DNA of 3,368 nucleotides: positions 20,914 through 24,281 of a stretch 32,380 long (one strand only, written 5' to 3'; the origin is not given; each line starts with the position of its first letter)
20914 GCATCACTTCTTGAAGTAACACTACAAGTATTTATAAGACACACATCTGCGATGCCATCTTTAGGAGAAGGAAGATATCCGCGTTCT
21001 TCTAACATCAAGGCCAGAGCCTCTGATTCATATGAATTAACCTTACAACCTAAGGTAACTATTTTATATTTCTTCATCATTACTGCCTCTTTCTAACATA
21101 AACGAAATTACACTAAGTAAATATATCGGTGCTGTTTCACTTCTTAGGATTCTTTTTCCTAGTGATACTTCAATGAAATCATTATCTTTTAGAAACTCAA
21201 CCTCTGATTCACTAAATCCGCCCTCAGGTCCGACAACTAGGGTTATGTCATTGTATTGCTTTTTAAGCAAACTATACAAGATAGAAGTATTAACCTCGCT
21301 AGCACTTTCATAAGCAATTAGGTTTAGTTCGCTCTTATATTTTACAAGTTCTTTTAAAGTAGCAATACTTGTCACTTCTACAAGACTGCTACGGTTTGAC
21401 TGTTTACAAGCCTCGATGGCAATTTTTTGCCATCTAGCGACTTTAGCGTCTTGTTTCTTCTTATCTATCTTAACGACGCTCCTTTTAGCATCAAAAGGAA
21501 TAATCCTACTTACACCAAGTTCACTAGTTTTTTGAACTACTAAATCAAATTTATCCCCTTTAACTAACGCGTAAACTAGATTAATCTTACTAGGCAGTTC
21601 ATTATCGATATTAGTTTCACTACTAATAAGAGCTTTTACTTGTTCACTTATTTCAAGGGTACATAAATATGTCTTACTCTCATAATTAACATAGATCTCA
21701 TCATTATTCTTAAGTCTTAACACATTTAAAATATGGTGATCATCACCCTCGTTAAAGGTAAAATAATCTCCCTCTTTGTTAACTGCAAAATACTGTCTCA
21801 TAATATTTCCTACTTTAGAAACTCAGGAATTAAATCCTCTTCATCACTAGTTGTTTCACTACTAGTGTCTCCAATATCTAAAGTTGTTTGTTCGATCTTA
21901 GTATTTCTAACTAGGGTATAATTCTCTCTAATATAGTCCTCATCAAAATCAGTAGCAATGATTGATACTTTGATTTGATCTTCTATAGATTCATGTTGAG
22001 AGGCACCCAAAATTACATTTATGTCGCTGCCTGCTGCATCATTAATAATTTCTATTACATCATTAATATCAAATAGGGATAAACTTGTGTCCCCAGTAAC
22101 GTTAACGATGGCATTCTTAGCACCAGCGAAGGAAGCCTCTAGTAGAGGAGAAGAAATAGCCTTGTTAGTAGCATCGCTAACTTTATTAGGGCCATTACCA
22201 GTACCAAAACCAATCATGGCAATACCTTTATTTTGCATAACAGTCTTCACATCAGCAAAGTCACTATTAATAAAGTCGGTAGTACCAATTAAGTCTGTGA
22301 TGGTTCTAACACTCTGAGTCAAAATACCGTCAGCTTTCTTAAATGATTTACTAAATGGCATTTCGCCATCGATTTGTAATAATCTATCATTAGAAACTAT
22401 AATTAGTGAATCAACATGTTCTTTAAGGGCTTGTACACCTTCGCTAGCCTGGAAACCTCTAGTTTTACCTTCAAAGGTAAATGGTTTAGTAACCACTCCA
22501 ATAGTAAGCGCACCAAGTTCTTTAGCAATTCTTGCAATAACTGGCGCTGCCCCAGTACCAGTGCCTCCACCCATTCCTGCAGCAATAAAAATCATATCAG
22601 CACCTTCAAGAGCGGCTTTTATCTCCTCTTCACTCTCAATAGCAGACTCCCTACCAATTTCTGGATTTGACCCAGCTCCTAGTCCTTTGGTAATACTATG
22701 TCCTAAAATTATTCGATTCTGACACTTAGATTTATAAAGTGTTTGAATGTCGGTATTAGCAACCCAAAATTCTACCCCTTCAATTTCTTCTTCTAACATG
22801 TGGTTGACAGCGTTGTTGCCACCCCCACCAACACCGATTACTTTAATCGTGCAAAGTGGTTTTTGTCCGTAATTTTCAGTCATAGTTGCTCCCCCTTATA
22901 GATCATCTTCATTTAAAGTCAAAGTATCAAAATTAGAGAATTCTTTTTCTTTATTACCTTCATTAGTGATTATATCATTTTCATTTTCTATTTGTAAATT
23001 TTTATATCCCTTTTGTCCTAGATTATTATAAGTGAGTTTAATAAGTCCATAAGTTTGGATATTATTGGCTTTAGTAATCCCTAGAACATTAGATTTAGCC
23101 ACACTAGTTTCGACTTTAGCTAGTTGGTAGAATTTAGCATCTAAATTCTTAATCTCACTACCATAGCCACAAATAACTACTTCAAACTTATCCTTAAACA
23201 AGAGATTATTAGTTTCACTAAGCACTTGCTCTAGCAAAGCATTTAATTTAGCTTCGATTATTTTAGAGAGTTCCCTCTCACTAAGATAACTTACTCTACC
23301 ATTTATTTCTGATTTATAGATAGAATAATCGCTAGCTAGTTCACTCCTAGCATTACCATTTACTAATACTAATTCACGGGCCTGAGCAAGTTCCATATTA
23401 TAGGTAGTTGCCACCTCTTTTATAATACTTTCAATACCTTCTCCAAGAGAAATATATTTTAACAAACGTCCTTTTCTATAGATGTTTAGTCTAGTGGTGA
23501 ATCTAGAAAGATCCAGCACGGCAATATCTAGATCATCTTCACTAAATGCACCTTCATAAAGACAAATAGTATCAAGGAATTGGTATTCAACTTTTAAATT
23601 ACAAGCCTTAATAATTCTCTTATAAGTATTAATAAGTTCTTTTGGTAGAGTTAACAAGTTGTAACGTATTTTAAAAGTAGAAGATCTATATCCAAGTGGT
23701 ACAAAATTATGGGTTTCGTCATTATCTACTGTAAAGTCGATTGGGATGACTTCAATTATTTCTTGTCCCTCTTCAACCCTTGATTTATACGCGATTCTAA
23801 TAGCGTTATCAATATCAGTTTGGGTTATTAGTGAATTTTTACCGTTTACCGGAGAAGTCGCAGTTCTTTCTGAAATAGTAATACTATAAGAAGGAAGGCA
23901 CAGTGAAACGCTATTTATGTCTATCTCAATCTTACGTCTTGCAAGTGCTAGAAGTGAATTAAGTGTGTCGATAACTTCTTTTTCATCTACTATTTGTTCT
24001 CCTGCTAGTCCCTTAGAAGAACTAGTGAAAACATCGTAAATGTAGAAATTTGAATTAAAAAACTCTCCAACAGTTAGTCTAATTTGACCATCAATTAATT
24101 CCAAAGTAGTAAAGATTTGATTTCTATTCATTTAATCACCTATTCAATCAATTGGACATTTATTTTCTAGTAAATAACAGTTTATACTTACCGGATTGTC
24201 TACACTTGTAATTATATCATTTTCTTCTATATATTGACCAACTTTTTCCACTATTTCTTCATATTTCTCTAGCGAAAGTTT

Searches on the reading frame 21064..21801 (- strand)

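Call 6: search_protein_families(library=pfam, proteins=[window:21064-21801:-], max_evalue=0.1)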
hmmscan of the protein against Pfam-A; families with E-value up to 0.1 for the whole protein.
window:21064-21801:- (245 aa): 2 families
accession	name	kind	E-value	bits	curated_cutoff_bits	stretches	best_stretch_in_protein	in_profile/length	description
PF04452.19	Methyltrans_RNA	-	4.9e-54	182.8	23.9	1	68-233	2-165/165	RNA methyltransferase domain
PF20260.4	PUA_4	-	1.4e-05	25.5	23.9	1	22-50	7-36/48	RNA methyltransferase PUA domain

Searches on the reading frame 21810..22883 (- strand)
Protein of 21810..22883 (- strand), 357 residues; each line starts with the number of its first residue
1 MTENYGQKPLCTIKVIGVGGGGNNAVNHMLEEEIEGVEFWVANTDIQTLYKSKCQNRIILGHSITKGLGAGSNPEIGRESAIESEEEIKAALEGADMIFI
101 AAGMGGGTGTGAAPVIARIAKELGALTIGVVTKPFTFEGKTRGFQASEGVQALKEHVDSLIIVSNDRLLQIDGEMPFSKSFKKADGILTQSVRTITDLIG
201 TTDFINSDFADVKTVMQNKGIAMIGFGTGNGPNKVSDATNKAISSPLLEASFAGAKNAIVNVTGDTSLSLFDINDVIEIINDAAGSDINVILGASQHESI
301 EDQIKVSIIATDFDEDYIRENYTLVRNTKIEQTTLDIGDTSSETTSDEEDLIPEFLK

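Call 6: search_protein_families(library=pfam, proteins=[window:21810-22883:-], max_evalue=0.1)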
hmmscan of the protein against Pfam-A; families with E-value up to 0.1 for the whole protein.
window:21810-22883:- (357 aa): 3 families
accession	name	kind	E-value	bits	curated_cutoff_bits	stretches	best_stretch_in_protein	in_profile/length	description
PF00091.31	Tubulin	-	1.3e-50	172.8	33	1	13-171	2-188/190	Tubulin/FtsZ family, GTPase domain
PF12327.13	FtsZ_C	-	4e-26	91.6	27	1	220-314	1-95/95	FtsZ family, C-terminal domain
PF13460.12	NAD_binding_10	-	0.026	14.8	27.2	1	82-126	48-91/184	NAD(P)H-binding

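Call 52: search_protein_families(library=ncbifam, proteins=[L087:2439-3173:+], max_evalue=0.00001)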
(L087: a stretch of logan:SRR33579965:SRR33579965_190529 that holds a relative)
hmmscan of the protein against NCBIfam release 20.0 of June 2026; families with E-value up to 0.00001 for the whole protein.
L087:2439-3173:+ (245 aa): 14 families
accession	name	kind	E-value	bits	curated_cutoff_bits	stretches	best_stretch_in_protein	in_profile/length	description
TIGR02214.1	spoVD_pbp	equivalog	1.1e-40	139.6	688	1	12-176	4-173/636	stage V sporulation protein D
TIGR03423.1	pbp2_mrdA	equivalog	1e-25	90.3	455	1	10-173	3-171/593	penicillin-binding protein 2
NF010480.0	PRK13905.1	equivalog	5.7e-24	84.5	259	1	177-244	233-300/303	UDP-N-acetylmuramate dehydrogenase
NF011685.0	PRK15105.1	subfamily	5.6e-19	68.1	737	1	19-177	33-195/588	peptidoglycan glycosyltransferase FtsI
NF053573.1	PBP2_PenA_Neis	exception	8.6e-19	67.5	1105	1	13-177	31-195/572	peptidoglycan D,D-transpeptidase PBP2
NF008061.0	PRK10795.1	equivalog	5.1e-18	65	962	1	5-166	17-182/634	peptidoglycan DD-transpeptidase MrdA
TIGR00179.1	murB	equivalog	2.2e-17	63.2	144.5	1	177-242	224-289/290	UDP-N-acetylmuramate dehydrogenase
NF010479.0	PRK13904.1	equivalog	1.8e-16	60.4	273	1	178-242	194-258/258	UDP-N-acetylmuramate dehydrogenase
NF011245.0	PRK14651.1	equivalog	7e-11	41.8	224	1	178-227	207-256/273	UDP-N-acetylmuramate dehydrogenase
NF011242.0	PRK14648.1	equivalog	5.4e-10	38.9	426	1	176-241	275-340/354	UDP-N-acetylmuramate dehydrogenase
NF000755.0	PRK00046.1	equivalog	6.6e-09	34.9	277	1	178-243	272-336/343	UDP-N-acetylmuramate dehydrogenase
NF051842.1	PBP4_5_Efaec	equivalog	5.8e-07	28.3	700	1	55-165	163-271/668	penicillin-binding protein PBP4(5)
NF000237.1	MECA_PBP2A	equivalog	1.2e-06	27.1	750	1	53-196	147-289/668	PBP2a family beta-lactam-resistant peptidoglycan transpeptidase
NF010478.0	PRK13903.1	equivalog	1.8e-06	27.1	231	1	187-242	302-358/362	UDP-N-acetylmuramate dehydrogenase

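Call 54: search_protein_families(library=pfam, proteins=[L093:7433-8623:+, L093:8629-9957:+], max_evalue=0.001)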
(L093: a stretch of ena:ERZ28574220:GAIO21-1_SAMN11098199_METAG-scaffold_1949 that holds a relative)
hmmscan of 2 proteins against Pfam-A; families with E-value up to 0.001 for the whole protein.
L093:7433-8623:+ (396 aa): 0 families

L093:8629-9957:+ (442 aa): 0 families

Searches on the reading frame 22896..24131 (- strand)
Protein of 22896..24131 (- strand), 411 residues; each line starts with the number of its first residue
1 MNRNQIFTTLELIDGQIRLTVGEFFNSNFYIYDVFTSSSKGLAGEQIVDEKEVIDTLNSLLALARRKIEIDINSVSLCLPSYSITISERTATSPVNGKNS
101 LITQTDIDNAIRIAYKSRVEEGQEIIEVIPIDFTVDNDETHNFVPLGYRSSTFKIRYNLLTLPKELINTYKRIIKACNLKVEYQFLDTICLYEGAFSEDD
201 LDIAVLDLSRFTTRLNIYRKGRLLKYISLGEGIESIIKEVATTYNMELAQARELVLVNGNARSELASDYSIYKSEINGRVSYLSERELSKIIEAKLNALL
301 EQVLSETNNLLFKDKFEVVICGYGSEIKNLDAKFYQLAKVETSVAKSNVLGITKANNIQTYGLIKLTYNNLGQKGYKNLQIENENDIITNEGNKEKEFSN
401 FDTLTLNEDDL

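Call 6: search_protein_families(library=pfam, proteins=[window:22896-24131:-], max_evalue=0.1)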
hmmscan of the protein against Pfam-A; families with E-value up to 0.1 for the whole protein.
window:22896-24131:- (411 aa): 3 families
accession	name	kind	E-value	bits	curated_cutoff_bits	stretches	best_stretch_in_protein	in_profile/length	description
PF02491.25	SHS2_FTSA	-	5.8e-10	39.8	25.4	1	84-160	4-78/79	SHS2 domain inserted in FTSA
PF06723.19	MreB_Mbl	-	0.0047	16.3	27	1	262-352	228-311/327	MreB/Mbl protein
PF14450.12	FtsA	-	0.0052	17.6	31.8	1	205-347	2-112/127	Cell division protein FtsA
